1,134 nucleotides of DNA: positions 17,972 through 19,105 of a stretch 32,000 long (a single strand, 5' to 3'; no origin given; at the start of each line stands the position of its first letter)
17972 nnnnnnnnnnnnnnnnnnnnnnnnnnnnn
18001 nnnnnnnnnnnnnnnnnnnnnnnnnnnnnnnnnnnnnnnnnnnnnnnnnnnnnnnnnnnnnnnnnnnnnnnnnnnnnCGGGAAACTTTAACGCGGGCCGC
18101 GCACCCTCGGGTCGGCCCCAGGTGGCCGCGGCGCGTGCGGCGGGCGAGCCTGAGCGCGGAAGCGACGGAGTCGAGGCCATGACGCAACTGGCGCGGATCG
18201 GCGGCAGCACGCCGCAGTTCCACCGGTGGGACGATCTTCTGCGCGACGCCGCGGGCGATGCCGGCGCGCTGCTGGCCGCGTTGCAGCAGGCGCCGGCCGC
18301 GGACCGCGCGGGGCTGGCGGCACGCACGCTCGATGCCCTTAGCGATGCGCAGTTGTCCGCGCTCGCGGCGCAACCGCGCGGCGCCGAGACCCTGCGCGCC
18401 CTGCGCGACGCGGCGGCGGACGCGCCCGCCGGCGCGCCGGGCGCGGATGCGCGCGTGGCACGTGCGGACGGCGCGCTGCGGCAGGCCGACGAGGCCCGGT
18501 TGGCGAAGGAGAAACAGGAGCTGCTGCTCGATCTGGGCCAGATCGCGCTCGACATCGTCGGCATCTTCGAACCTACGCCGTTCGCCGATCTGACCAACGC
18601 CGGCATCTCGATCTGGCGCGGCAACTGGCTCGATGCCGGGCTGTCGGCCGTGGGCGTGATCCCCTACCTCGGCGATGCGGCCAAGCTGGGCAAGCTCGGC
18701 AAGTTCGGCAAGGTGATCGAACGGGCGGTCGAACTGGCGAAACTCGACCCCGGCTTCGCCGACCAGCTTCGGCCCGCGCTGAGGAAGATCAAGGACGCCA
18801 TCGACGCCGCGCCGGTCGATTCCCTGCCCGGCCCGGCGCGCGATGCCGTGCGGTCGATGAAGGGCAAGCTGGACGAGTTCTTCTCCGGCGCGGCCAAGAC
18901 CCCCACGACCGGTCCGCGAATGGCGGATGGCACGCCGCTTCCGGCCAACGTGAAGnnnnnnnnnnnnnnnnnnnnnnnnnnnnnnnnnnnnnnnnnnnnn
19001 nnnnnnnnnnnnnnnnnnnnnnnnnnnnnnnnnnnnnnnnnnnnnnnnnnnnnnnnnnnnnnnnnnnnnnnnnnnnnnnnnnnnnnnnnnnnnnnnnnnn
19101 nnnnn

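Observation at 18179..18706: Unassigned N-terminal region and PT-TG-like segment: delivery route unknown, no secretion system linked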

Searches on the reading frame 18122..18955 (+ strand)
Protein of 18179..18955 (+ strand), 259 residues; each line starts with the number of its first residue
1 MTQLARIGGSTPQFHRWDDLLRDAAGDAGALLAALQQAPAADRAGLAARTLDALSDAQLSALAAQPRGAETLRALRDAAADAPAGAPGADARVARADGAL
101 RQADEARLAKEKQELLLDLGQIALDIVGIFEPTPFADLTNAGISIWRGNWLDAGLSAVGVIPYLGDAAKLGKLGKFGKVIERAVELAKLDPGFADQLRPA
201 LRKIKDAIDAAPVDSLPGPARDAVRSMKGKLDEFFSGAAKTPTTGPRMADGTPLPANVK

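Call 5: search_protein_families(library=pfam, proteins=[window:18179-18955:+, window:18122-18955:+], max_evalue=10)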
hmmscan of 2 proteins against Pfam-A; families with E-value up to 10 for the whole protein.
window:18179-18955:+ (259 aa): 0 families

window:18122-18955:+ (278 aa): 0 families

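Call 7: find_homologous_proteins(query=window:18179-18955:+, max_evalue=0.001)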
Query window:18179-18955:+ (259 aa): 99 proteins with E <= 0.001 among 8000 candidates.
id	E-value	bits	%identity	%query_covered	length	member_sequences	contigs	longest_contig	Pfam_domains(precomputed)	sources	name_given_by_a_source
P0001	4.0e-156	536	100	100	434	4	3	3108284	PF14414.13,PF12639.14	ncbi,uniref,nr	ncbi:HNH endonuclease [Vulcaniibacterium thermophilum]|uniref:HNH endonuclease n=1 Tax=Vulcaniibacte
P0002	4.2e-113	395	92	80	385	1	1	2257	PF13930.13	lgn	-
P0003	4.9e-78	280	93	56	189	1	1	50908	-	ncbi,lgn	ncbi:MAG: immunity protein YezG family protein [Pseudomonadota bacterium]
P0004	2.0e-76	275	64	88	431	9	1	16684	PF14414.13,PF12639.14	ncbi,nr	ncbi:MAG: HNH endonuclease [Luteimonas sp.]|nr:HNH endonuclease [Luteimonas sp.]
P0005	1.2e-75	272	61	93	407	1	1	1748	PF13930.13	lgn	-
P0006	5.8e-75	270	66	80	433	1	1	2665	PF14414.13,PF12639.14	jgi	jgi:hypothetical protein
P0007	2.9e-73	265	56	100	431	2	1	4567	PF14414.13,PF12639.14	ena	-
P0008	1.4e-72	262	60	93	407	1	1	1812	PF13930.13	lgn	-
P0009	2.0e-54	203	66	51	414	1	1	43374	PF01223.30,PF13930.13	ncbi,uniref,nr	ncbi:DNA/RNA non-specific endonuclease [Luteimonas sp. SJ-92]|uniref:DNA/RNA non-specific endonuclea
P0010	3.5e-54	202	54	84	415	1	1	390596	PF13930.13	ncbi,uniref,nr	ncbi:DNA/RNA non-specific endonuclease [Luteimonas sp. RD2P54]|uniref:DNA/RNA non-specific endonucle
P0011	1.2e-52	197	51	80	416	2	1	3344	PF13930.13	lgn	-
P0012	1.2e-51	194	53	81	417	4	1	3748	PF01223.30,PF13930.13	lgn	-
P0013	8.5e-43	165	66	49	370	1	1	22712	-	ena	-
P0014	4.8e-41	159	50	68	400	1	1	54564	PF13930.13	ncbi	-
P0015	5.1e-41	159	44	86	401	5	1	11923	PF13930.13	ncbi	-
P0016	8.9e-41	158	54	56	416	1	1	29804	PF14414.13,PF12639.14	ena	-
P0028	1.1e-35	142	59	49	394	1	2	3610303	-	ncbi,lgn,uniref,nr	ncbi:hypothetical protein GCM10009096_23540 [Parasphingorhabdus litoris]|uniref:HNH endonuclease n=1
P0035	7.1e-35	139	58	49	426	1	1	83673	PF14414.13,PF12639.14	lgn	-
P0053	3.2e-33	134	52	54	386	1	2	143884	-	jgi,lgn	jgi:hypothetical protein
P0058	5.7e-33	133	51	55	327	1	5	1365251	PF18451.8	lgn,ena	-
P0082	3.1e-27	114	44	55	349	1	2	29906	-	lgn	-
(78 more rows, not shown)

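Call 10: find_encoding_contigs(protein=P0028, flank=10000, max_places=2)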
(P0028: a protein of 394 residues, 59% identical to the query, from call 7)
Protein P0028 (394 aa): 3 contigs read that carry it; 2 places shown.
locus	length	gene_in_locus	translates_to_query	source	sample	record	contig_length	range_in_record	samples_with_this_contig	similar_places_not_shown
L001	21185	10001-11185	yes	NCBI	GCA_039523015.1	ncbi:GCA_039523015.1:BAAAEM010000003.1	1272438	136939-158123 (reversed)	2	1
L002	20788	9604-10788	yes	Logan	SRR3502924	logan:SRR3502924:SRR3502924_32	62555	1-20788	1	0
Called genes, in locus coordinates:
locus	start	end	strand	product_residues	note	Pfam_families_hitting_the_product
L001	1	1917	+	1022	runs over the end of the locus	PF00082:Peptidase_S8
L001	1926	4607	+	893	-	PF00515:TPR_1 (faint), PF07719:TPR_2 (faint), PF13424:TPR_12 (weak), PF14938:SNAP (weak), PF17874:TPR_MalT, PF13424:TPR_12 (weak), PF00990:GGDEF, PF00563:EAL, +3 more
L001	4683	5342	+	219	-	PF13356:Arm-DNA-bind_3, PF22022:Phage_int_M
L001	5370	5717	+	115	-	-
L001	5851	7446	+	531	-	-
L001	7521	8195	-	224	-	-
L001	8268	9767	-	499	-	PF13599:Pentapeptide_4 (faint), PF00805:Pentapeptide (weak)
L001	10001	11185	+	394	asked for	-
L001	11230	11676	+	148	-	-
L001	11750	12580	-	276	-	PF01311:Bac_export_1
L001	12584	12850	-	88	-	PF01313:Bac_export_3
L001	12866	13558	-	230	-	PF00813:FliP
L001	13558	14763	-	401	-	PF01052:FliMN_C (weak)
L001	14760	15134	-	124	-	PF04347:FliO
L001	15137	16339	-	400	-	PF01312:Bac_export_2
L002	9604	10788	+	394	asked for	-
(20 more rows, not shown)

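Call 11: find_encoding_contigs(protein=P0058, flank=10000, max_places=2)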
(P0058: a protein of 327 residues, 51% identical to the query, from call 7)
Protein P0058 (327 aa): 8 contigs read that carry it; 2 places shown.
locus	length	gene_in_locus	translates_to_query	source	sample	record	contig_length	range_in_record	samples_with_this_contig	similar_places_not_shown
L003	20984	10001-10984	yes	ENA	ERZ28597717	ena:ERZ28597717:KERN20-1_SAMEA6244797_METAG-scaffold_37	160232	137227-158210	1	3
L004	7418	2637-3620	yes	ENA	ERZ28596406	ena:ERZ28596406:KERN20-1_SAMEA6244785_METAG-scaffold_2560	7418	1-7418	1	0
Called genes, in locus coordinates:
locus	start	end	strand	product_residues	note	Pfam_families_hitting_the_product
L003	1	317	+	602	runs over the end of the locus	PF13428:TPR_14 (faint), PF13371:TPR_9 (faint), PF13429:TPR_15 (weak), PF13432:TPR_16 (faint), PF13431:TPR_17 (faint), PF14559:TPR_19, PF00685:Sulfotransfer_1 (weak), PF13469:Sulfotransfer_3, +1 more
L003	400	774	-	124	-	-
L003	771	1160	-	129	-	-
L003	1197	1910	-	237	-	PF00753:Lactamase_B, PF16123:HAGH_C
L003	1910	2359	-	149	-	PF00903:Glyoxalase, PF13669:Glyoxalase_4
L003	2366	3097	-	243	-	PF12146:Hydrolase_4, PF00561:Abhydrolase_1, PF12697:Abhydrolase_6, PF00326:Peptidase_S9 (weak)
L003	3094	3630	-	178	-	PF00293:NUDIX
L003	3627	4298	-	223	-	PF04536:TPM_phosphatase (faint)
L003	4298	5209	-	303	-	PF04536:TPM_phosphatase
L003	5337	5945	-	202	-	PF04011:LemA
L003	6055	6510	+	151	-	PF01741:MscL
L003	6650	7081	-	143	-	PF02082:Rrf2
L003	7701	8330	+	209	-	PF13505:OMP_b-brl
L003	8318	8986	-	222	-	PF17784:Sulfotransfer_4 (weak)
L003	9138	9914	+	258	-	PF00596:Aldolase_II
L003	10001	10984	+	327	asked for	PF18451:CdiA_C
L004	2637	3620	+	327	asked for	PF18451:CdiA_C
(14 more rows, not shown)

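Call 12: find_encoding_contigs(protein=P0010, flank=10000, max_places=2)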
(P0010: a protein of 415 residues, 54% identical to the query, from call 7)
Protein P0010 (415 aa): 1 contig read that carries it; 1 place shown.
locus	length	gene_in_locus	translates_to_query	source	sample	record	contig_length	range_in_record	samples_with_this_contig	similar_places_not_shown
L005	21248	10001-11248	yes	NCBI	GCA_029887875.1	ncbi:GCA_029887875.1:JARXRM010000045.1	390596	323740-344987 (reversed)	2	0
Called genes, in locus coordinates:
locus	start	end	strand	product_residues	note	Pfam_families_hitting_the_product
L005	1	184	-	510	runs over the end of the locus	PF00353:HemolysinCabind, PF14891:Peptidase_M91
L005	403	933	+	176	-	PF00719:Pyrophosphatase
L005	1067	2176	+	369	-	PF08668:HDOD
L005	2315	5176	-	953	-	PF07715:Plug, PF00593:TonB_dep_Rec_b-barrel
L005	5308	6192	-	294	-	PF00165:HTH_AraC (faint), PF12833:HTH_18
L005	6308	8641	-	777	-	PF00486:Trans_reg_C, PF26550:Tricorn_2nd (faint), PF26549:Tricorn_N, PF07676:PD40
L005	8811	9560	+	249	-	PF18431:RNAse_A_bac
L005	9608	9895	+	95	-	PF18593:CdiI_2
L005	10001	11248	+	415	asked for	PF13930:Endonuclea_NS_2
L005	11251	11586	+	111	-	PF04634:YezG-like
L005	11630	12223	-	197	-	PF13590:DUF4136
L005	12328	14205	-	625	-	PF13667:ThiC-associated, PF01964:ThiC_Rad_SAM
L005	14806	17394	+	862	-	PF00696:AA_kinase, PF01842:ACT (faint), PF13840:ACT_7 (weak), PF22468:ACT_9, PF03447:NAD_binding_3, PF00742:Homoserine_dh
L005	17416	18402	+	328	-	PF00288:GHMP_kinases_N, PF08544:GHMP_kinases_C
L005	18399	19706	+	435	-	PF14821:Thr_synth_N, PF00291:PALP, PF24857:THR4_C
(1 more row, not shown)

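Call 61: find_encoding_contigs(protein=P0035, flank=10000, max_places=1)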
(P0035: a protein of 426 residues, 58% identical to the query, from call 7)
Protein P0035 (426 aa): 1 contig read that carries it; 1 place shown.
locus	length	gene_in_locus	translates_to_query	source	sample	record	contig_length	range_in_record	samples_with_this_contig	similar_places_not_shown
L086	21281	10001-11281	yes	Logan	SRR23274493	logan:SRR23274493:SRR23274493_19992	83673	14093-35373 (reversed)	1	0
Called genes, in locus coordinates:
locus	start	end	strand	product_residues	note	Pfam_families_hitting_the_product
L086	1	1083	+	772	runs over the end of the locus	PF01823:MACPF (weak)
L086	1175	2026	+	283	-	-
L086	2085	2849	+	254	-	-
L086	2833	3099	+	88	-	-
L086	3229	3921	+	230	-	-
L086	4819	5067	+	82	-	-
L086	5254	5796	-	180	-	-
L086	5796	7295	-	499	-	PF01476:LysM, PF23473:LysM3_LYK4_5 (faint), PF01476:LysM, PF21277:T6SS_VgrG3-like_C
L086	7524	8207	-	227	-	PF26363:Phospholipase-like (faint)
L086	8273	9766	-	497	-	PF00805:Pentapeptide (faint), PF13599:Pentapeptide_4 (faint)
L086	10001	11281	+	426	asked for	PF12639:Colicin-DNase, PF14414:WHH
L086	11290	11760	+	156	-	PF09346:SMI1_KNR4, PF14568:SUKH_6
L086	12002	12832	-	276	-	PF01311:Bac_export_1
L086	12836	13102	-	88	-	PF01313:Bac_export_3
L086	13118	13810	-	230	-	PF00813:FliP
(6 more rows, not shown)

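Call 62: find_encoding_contigs(protein=P0053, flank=10000, max_places=1)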
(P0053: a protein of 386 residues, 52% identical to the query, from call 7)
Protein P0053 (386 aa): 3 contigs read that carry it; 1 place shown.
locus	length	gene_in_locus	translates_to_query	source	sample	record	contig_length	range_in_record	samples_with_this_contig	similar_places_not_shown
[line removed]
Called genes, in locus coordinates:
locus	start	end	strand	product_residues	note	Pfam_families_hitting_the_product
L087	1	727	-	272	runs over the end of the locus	PF00106:adh_short, PF08659:KR, PF13561:adh_short_C2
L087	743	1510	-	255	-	PF01507:PAPS_reduct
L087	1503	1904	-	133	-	PF06073:DUF934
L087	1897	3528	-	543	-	PF03460:NIR_SIR_ferr, PF01077:NIR_SIR, PF03460:NIR_SIR_ferr, PF01077:NIR_SIR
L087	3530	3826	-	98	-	PF11011:DUF2849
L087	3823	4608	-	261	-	PF00590:TP_methylase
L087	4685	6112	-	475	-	PF00171:Aldedh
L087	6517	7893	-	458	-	PF02696:SelO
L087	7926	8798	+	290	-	PF00561:Abhydrolase_1, PF12146:Hydrolase_4, PF12697:Abhydrolase_6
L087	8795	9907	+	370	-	PF13439:Glyco_transf_4 (weak), PF00534:Glycos_transf_1, PF13692:Glyco_trans_1_4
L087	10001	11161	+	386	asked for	-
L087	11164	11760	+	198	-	-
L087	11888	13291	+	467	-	PF03060:NMO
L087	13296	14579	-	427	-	PF00909:Ammonium_transp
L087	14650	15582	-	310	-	PF00389:2-Hacid_dh, PF02826:2-Hacid_dh_C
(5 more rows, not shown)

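Call 63: find_encoding_contigs(protein=P0082, flank=10000, max_places=1)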
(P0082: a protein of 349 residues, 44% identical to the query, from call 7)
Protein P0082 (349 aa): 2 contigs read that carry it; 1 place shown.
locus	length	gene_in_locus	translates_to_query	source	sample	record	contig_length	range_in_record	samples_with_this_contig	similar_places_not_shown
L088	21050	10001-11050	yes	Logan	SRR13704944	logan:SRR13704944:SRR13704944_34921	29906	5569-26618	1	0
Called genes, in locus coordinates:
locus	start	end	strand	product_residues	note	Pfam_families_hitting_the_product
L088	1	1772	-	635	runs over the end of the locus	PF02776:TPP_enzyme_N, PF00205:TPP_enzyme_M, PF02775:TPP_enzyme_C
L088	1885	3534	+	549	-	PF01593:Amino_oxidase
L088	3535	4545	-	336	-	PF08545:ACP_syn_III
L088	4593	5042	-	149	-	PF00210:Ferritin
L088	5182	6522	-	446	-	PF13439:Glyco_transf_4, PF13579:Glyco_trans_4_4, PF00534:Glycos_transf_1 (weak), PF13692:Glyco_trans_1_4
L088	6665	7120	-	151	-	-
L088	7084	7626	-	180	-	-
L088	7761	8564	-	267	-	-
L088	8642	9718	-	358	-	-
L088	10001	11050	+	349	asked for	-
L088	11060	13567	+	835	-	PF00069:Pkinase, PF07714:PK_Tyr_Ser-Thr, PF01636:APH (faint), PF03109:ABC1 (faint), PF02368:Big_2 (weak)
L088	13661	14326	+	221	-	-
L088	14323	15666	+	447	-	PF02368:Big_2 (weak)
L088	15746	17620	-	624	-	PF00069:Pkinase, PF07714:PK_Tyr_Ser-Thr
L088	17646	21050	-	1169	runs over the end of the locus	PF14331:IcmF-related_N, PF06761:IcmF-related, PF21070:IcmF_helical, PF06744:IcmF_C (faint)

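Call 73: find_encoding_contigs(protein=P0001, flank=10000, max_places=2)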
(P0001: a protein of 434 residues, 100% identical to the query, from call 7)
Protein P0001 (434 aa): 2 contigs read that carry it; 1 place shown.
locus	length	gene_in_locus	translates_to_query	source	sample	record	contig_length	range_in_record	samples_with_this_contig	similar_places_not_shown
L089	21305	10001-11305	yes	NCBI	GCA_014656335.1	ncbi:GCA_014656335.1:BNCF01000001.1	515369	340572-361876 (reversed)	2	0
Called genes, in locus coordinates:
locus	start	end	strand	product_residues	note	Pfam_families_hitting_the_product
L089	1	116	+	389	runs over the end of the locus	PF00108:Thiolase_N, PF22691:Thiolase_C_1 (faint), PF02803:Thiolase_C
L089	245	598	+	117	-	-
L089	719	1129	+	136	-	-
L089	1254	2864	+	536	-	PF01039:Carboxyl_trans, PF03255:ACCA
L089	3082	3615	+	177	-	PF04519:Bactofilin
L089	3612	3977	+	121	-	-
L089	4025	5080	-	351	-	PF01008:IF-2B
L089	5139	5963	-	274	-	PF11218:DUF3011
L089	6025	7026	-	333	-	PF00152:tRNA-synt_2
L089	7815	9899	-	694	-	PF22745:Nlig-Ia, PF01653:DNA_ligase_aden, PF03120:OB_DNA_ligase, PF03119:DNA_ligase_ZBD, PF14520:HHH_5 (faint), PF12826:HHH_2, PF00533:BRCT, PF12738:PTCB-BRCT (weak)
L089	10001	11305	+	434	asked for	PF12639:Colicin-DNase, PF14414:WHH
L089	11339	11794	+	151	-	PF09346:SMI1_KNR4, PF14568:SUKH_6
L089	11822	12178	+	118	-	PF04634:YezG-like (weak)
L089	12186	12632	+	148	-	-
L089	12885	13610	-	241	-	PF04354:ZipA_C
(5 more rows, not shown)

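Call 77: find_encoding_contigs(protein=P0014, flank=10000, max_places=1)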
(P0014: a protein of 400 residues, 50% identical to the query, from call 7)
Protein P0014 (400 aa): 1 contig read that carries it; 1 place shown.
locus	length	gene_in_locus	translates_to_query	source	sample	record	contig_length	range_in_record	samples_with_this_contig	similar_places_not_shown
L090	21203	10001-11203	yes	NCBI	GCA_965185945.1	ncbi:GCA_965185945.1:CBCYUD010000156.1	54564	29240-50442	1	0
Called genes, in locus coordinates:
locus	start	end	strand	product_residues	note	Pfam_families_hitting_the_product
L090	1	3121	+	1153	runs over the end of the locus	PF13930:Endonuclea_NS_2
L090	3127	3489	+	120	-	-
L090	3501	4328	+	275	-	-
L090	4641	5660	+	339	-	-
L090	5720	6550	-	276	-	PF00561:Abhydrolase_1, PF12697:Abhydrolase_6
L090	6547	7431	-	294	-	PF12833:HTH_18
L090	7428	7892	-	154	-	PF13279:4HBT_2, PF03061:4HBT (weak)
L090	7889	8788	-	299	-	PF12146:Hydrolase_4, PF00561:Abhydrolase_1, PF12697:Abhydrolase_6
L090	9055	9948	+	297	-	PF07481:DUF1521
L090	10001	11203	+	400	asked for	PF13930:Endonuclea_NS_2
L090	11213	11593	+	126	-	-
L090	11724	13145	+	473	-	PF01476:LysM, PF23472:LysM2_CERK1_LYK3_4_5 (faint), PF23473:LysM3_LYK4_5 (faint), PF00959:Phage_lysozyme, PF05257:CHAP (faint), PF01476:LysM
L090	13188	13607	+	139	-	-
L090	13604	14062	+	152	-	-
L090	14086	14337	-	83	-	PF00839:Cys_rich_FGFR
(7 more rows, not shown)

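Call 78: find_encoding_contigs(protein=P0016, flank=10000, max_places=1)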
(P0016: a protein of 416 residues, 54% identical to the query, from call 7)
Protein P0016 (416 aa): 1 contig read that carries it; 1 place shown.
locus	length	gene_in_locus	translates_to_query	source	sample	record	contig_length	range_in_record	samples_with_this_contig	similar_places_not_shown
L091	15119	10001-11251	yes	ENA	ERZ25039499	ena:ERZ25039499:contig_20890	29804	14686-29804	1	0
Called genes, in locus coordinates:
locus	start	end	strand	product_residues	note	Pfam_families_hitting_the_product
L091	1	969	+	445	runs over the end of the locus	PF00890:FAD_binding_2, PF01266:DAO, PF01494:FAD_binding_3, PF12831:FAD_oxidored (weak), PF13450:NAD_binding_8 (weak)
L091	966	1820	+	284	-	PF13714:PEP_mutase, PF00463:ICL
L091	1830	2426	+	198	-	PF01323:DSBA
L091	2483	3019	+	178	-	PF00578:AhpC-TSA, PF08534:Redoxin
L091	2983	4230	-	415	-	PF05222:AlaDh_PNT_N, PF07992:Pyr_redox_2 (weak), PF01262:AlaDh_PNT_C, PF01488:Shikimate_DH (weak), PF02826:2-Hacid_dh_C (faint), PF00070:Pyr_redox (weak)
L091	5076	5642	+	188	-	PF01235:Na_Ala_symp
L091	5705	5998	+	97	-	PF01235:Na_Ala_symp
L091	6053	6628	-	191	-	PF04542:Sigma70_r2, PF08281:Sigma70_r4_2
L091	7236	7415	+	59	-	PF00486:Trans_reg_C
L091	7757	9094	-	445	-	-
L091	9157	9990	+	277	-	PF07481:DUF1521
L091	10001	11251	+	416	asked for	PF12639:Colicin-DNase, PF14414:WHH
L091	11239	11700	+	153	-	PF09346:SMI1_KNR4, PF14568:SUKH_6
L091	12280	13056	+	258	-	-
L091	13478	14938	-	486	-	-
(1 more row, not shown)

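Call 86: predict_structure(alignment_id=A1)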
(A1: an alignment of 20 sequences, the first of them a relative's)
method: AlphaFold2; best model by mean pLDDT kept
length: 434 residues; sequences in the alignment: 20
mean_pLDDT: 72.4   pTM: 0.44
mean pLDDT of the five models: 72.4, 70.2, 67.1, 62.6, 62.0
residues with pLDDT >= 90: 125; 70-90: 144; 50-70: 57; < 50: 108
segments of 3 or more residues with pLDDT < 50: 1-11, 149-164, 239-249, 251-254, 258-310, 423-428, 430-434
pLDDT, mean of each block of 10 residues (from residue 1): 41 64 79 93 93 93 93 95 86 93 86 88 78 56 51 45 59 88 84 85 90 86 90 71 43 47 41 43 40 36 39 64 65 83 73 91 92 91 94 90 78 83 47 38
secondary structure, 60 per line:
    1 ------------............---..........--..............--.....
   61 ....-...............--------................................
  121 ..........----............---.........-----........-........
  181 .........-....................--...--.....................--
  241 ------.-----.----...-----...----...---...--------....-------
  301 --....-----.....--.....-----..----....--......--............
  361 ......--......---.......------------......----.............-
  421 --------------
elements in order: H13-24 H28-37 H40-53 H56-64 H66-80 H89-130 H135-146 H150-158 H164-171 H173-189 H191-210 H218-238 E258-260 E266-268 E290-293 E303-306 E312-316 E319-323 E335-338 H341-346 H349-366 H369-374 H378-384 E397-402 E407-412 H413-419
